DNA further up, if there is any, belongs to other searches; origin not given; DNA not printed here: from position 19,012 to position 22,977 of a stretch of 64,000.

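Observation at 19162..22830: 1222-aa secreted protein built from three tandem double-barrel-like modules, each ending in its own OMP-type beta-signal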

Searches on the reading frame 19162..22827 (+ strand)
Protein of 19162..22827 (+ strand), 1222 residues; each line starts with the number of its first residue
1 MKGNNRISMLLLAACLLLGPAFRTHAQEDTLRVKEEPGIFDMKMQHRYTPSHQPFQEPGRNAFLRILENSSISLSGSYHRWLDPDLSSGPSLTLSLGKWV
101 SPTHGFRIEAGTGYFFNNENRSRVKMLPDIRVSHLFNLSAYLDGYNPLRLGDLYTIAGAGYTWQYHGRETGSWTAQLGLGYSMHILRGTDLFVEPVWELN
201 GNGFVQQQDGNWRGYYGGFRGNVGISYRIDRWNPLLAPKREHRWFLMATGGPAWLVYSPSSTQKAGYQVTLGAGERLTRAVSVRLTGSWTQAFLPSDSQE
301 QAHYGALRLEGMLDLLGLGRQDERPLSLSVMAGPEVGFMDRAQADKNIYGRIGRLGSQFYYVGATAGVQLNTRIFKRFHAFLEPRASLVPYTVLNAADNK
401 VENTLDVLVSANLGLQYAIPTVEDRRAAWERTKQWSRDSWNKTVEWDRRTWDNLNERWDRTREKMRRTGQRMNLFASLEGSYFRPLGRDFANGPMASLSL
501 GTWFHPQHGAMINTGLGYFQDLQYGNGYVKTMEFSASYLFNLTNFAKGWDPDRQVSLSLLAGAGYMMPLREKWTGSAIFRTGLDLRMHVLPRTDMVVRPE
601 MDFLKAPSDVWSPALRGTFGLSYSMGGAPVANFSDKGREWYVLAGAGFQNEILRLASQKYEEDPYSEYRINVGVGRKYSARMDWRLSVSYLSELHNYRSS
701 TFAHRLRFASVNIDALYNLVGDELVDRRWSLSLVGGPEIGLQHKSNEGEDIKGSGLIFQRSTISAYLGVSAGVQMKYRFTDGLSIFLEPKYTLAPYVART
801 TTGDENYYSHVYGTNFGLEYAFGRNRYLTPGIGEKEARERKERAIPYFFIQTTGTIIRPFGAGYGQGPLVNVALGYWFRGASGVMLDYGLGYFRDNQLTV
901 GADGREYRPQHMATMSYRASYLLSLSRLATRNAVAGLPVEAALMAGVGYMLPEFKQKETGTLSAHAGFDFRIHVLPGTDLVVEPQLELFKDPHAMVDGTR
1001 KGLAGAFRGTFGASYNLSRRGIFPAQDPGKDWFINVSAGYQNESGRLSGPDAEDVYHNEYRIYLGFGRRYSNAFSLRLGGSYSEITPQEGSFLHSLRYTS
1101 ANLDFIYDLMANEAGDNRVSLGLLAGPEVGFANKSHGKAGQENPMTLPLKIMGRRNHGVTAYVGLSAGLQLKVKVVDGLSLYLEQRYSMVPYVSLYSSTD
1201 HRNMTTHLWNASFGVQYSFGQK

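Call 3: search_protein_families(library=pfam, proteins=[window:19162-22827:+], max_evalue=1)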
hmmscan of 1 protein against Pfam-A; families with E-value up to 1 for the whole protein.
window:19162-22827:+ (1222 aa): 0 families

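Call 4: search_protein_families(library=ncbifam, proteins=[window:19162-22827:+], max_evalue=1)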
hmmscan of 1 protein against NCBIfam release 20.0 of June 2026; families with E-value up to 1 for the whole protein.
window:19162-22827:+ (1222 aa): 0 families

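Call 9: find_homologous_proteins(query=window:19162-22827:+, max_evalue=0.001)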
Query window:19162-22827:+ (1222 aa): 30 proteins with E <= 0.001 among 8000 candidates.
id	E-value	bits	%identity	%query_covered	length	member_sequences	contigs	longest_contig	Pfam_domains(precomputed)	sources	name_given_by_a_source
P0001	0.0e+0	2806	99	100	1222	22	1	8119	-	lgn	-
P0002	0.0e+0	2414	83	100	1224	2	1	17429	-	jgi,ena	-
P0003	0.0e+0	2274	82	97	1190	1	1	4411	-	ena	-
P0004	0.0e+0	1920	67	99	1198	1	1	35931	PF21012.4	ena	-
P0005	0.0e+0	1696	61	99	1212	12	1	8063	-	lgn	-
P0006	0.0e+0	1593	58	98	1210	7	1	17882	-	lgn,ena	-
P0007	0.0e+0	1541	57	100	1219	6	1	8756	-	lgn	-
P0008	0.0e+0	1509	55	100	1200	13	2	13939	-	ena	-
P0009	0.0e+0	1476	55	100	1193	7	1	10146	-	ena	-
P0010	0.0e+0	1410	53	100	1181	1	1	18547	-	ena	-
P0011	0.0e+0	1320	51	100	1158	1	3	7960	-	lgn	-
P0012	0.0e+0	1314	51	100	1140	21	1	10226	-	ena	-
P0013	0.0e+0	1212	48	100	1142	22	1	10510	-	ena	-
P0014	0.0e+0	1132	47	97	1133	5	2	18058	-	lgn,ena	-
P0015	0.0e+0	1125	48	99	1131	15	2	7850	-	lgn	-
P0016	0.0e+0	1101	47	97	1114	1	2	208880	-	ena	-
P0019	1.5e-122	429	24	94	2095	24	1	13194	PF13568.13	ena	-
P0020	4.6e-96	341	25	99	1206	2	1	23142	-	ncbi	-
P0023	6.2e-25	105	23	82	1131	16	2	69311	-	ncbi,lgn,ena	-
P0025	2.5e-21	93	22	77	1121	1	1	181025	-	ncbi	-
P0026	2.5e-19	87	24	58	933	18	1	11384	-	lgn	-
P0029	1.1e-10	58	21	41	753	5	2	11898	PF13505.13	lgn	-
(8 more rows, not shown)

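Call 18: find_encoding_contigs(protein=P0016, flank=10000, max_places=2)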
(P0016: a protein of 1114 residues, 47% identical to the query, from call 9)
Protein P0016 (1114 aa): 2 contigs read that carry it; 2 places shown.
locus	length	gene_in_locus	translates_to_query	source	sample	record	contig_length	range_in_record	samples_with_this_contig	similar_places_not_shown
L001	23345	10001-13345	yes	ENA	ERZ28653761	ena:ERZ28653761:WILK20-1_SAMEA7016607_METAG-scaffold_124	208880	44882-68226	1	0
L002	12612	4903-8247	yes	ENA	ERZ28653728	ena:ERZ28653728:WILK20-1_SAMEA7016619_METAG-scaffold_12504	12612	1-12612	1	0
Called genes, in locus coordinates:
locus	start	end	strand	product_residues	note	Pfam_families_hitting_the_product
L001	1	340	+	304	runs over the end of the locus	PF01501:Glyco_transf_8, PF18404:Glyco_transf_24 (weak)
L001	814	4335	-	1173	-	-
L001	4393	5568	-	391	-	PF00691:OmpA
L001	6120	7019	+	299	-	PF12099:DUF3575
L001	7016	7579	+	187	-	PF12099:DUF3575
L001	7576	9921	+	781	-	-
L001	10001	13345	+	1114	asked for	-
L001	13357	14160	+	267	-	PF03793:PASTA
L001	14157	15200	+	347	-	PF01479:S4, PF00849:PseudoU_synth_2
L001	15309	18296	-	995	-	PF13620:CarboxypepD_reg, PF13715:CarbopepD_reg_2, PF14905:OMP_b-brl_3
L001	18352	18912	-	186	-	PF02075:RuvC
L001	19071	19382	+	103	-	PF00829:Ribosomal_L21p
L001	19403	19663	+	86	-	PF01016:Ribosomal_L27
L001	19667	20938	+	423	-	PF02403:Seryl_tRNA_N, PF00587:tRNA-synt_2b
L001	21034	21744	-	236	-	PF02146:SIR2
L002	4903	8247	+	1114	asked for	-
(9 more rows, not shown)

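Call 19: find_encoding_contigs(protein=P0025, flank=10000, max_places=2)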
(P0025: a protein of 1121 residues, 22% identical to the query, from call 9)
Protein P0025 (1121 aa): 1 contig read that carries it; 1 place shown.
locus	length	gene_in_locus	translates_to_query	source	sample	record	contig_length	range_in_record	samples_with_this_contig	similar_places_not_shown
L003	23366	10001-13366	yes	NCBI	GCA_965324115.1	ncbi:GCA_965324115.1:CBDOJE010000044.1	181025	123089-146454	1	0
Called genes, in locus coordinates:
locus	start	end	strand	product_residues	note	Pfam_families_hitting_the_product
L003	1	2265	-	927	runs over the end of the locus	PF13620:CarboxypepD_reg, PF13715:CarbopepD_reg_2, PF14905:OMP_b-brl_3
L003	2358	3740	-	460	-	PF13231:PMT_2 (weak)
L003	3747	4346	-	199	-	-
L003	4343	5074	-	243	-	PF13641:Glyco_tranf_2_3, PF00535:Glycos_transf_2, PF10111:Glyco_tranf_2_2 (weak)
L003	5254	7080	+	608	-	PF00664:ABC_membrane, PF03193:RsgA_GTPase (weak), PF00005:ABC_tran, PF02463:SMC_N (weak)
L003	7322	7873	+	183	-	PF12099:DUF3575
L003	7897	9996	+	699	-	PF13715:CarbopepD_reg_2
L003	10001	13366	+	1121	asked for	-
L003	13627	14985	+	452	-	PF00152:tRNA-synt_2 (faint), PF13393:tRNA-synt_His, PF03129:HGTP_anticodon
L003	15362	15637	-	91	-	-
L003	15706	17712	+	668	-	PF07715:Plug, PF00593:TonB_dep_Rec_b-barrel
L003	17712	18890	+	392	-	PF16819:DUF5074, PF01436:NHL (faint)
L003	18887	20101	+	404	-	-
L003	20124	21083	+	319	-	PF14717:DUF4465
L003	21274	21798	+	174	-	PF00210:Ferritin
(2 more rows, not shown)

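Call 23: predict_structure(alignment_id=A1)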
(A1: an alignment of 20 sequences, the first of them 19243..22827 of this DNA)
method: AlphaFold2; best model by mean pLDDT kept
length: 1195 residues; sequences in the alignment: 20
mean_pLDDT: 69.9   pTM: 0.51
mean pLDDT of the five models: 69.9, 68.2, 67.5, 65.3, 64.3
residues with pLDDT >= 90: 41; 70-90: 626; 50-70: 376; < 50: 152
segments of 3 or more residues with pLDDT < 50: 1-26, 176-186, 412-422, 434-443, 629-636, 671-673, 696-699, 727-730, 801-815, 904-908, 926-930, 968-974, 1062-1067, 1110-1114, 1116-1130
pLDDT, mean of each block of 10 residues (from residue 1): 35 42 48 60 81 70 83 83 82 72 88 72 79 78 75 76 79 57 53 80 57 70 85 70 86 80 80 78 79 63 79 66 55 76 81 86 72 71 87 73 60 47 51 45 63 73 70 80 84 65 81 79 70 84 70 82 76 76 68 77 57 83 60 50 83 74 70 53 81 54 75 67 53 61 78 77 75 64 77 68 41 55 81 59 83 83 72 60 71 82 50 79 59 73 76 80 58 56 81 53 78 74 58 85 76 76 50 83 62 79 65 45 36 68 81 84 68 66 85 60
secondary structure, 60 per line:
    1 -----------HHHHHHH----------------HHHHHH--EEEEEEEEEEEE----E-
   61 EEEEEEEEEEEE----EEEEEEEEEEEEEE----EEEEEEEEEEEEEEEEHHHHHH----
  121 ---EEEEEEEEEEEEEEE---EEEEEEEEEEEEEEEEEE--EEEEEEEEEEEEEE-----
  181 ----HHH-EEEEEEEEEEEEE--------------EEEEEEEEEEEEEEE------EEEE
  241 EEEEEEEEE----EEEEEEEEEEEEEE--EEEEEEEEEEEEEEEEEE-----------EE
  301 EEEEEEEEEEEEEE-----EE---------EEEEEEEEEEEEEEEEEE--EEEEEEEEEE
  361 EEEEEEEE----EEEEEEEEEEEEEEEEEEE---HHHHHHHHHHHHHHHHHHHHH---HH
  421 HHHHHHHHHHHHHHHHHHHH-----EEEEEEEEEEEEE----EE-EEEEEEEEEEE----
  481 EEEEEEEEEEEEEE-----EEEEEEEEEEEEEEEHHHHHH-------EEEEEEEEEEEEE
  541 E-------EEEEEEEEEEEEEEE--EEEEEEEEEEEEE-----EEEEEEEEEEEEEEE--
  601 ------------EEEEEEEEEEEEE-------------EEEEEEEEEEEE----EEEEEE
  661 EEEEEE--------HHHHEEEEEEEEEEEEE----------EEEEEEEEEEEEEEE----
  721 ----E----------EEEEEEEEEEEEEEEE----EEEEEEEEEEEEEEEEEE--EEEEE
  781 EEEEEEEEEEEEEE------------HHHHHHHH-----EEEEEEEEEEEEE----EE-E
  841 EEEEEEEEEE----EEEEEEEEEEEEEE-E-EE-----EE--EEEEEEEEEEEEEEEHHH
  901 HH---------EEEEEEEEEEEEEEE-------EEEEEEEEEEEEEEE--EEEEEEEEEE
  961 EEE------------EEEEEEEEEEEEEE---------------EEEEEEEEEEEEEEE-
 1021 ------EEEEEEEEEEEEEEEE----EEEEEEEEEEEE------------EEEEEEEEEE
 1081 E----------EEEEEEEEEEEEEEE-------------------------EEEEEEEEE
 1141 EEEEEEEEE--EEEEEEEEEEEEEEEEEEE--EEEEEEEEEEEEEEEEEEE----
elements in order (helices of 4 or more, strands of 3 or more residues): H12-18 H35-40 E43-54 E61-72 E77-90 E95-110 H111-116 E124-138 E142-159 E162-175 E189-201 E216-230 E237-249 E254-267 E270-287 E299-314 E331-348 E351-368 E373-391 H395-415 H419-440 E446-458 E466-476 E481-494 E500-514 H515-520 E528-541 E549-563 E566-578 E584-598 E613-625 E639-650 E655-666 H675-678 E679-691 E702-716 E736-751 E756-773 E776-794 H807-814 E820-832 E840-850 E855-868 E883-897 H898-902 E912-926 E934-948 E951-963 E976-989 E1005-1019 E1027-1042 E1047-1058 E1071-1081 E1092-1106 E1132-1149 E1152-1170 E1173-1191

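Call 26: fold_search(model_id=the predicted structure, library=pdb)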
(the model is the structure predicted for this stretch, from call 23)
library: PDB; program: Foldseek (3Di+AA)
matches with E <= 10: 861; with E <= 0.001: 255
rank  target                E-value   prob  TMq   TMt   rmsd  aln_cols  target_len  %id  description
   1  5fr8_A                1.4e-07  1.00  0.10  0.15  29.9       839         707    8  Crystal structure of the siderophore receptor PirA from Acinetobacter baumannii (released 2016-05-11)
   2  8h1r_D                2.3e-07  0.99  0.10  0.14  29.2      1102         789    8  Crystal structure of LptDE-YifL complex (released 2023-10-25)
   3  6z8y_A                2.5e-07  1.00  0.09  0.14  27.7       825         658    8  Copper transporter OprC (released 2021-06-09)
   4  8h1s_A                3.1e-07  0.99  0.10  0.14  30.7      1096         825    8  Crystal structure of apo-LptDE complex (released 2023-10-11)
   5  4aip_C                4.5e-07  1.00  0.10  0.15  30.5       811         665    9  The FrpB iron transporter from Neisseria meningitidis (F3-3 variant) (released 2013-01-23)
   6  9i95_A                4.9e-07  1.00  0.10  0.17  26.8       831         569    8  Cryo-EM structure of Shigella flexneri LptDE bound by a Bicyclic peptide molecule (Compound 4) (released 2025-10-15)
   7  9kn3_A                5.9e-07  0.99  0.11  0.15  28.9      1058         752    8  Cryo-EM structure of LptDEM complex from Escherichia coli (released 2025-07-23)
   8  8s34_A                8.1e-07  1.00  0.10  0.15  30.2       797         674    8  Ferric-mycobactin receptor (FemA) in complex with aeruginic acid (released 2025-02-26)
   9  9a39_MODEL_1_A        1.0e-06  0.99  0.11  0.15  29.5      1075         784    8  Model of E. coli LptD by in-cell photo-crosslinking MS and deep learning (released 2023-02-24)
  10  4aip_B                1.2e-06  1.00  0.10  0.15  29.7       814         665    9  The FrpB iron transporter from Neisseria meningitidis (F3-3 variant) (released 2013-01-23)
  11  1xkw                  1.3e-06  1.00  0.10  0.16  34.1       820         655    9  Pyochelin outer membrane receptor FptA from Pseudomonas aeruginosa (released 2005-10-04)
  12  5ixm_G                1.4e-06  1.00  0.09  0.16  32.6       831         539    9  The LPS Transporter LptDE from Yersinia pestis, core complex (released 2016-05-18)
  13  2hdi_A                1.5e-06  1.00  0.09  0.15  28.8       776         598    8  Crystal structure of the Colicin I receptor Cir from E.coli in complex with receptor binding domain of Colicin Ia. (released 2007-05-08)
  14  1fep                  1.6e-06  0.99  0.10  0.15  28.8       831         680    9  FERRIC ENTEROBACTIN RECEPTOR (released 1999-01-13)
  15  9ex3_A                2.0e-06  0.99  0.09  0.14  30.3       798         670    9  Ferric-mycobactin receptor (FemA) in complex with dihydroaeruginoic acid (released 2025-02-26)
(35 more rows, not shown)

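Call 32: find_related_loci(query=window:19162-22827:+, collection=genome_contigs, flank=8000)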
Query window:19162-22827:+ (1222 aa) in genome_contigs; peptide patterns used: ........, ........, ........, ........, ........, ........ (x = any residue, [..] = any of these).
18 stretches matched a pattern, but none encodes a relative of the query by tblastn (E <= 1e-3).

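Call 58: find_related_loci(query=A1, collection=genome_contigs, flank=8000)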
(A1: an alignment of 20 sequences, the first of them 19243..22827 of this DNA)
Query A1 (1195 aa) in genome_contigs; peptide patterns used: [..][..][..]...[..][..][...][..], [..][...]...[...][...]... (x = any residue, [..] = any of these).
67 stretches matched a pattern; 3 encode a relative of the query (tblastn E <= 1e-3); 3 distinct loci.
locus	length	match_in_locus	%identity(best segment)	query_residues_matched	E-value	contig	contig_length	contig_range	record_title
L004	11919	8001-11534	56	1-1195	0e+0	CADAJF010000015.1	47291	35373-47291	MAG: uncultured Bacteroidia bacterium isolate RUG13346 genome assembly, contig: RUG13346_asm_15, whole genome shotgun se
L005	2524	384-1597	27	1-1192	5e-18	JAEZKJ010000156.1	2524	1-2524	MAG: Bacteroidetes bacterium isolate OH_CDB_272 k127_104383, whole genome shotgun sequence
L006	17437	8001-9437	23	64-572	2e-11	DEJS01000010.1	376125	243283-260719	MAG TPA_asm: Prevotella sp. UBA2742 UBA2742_contig_55, whole genome shotgun sequence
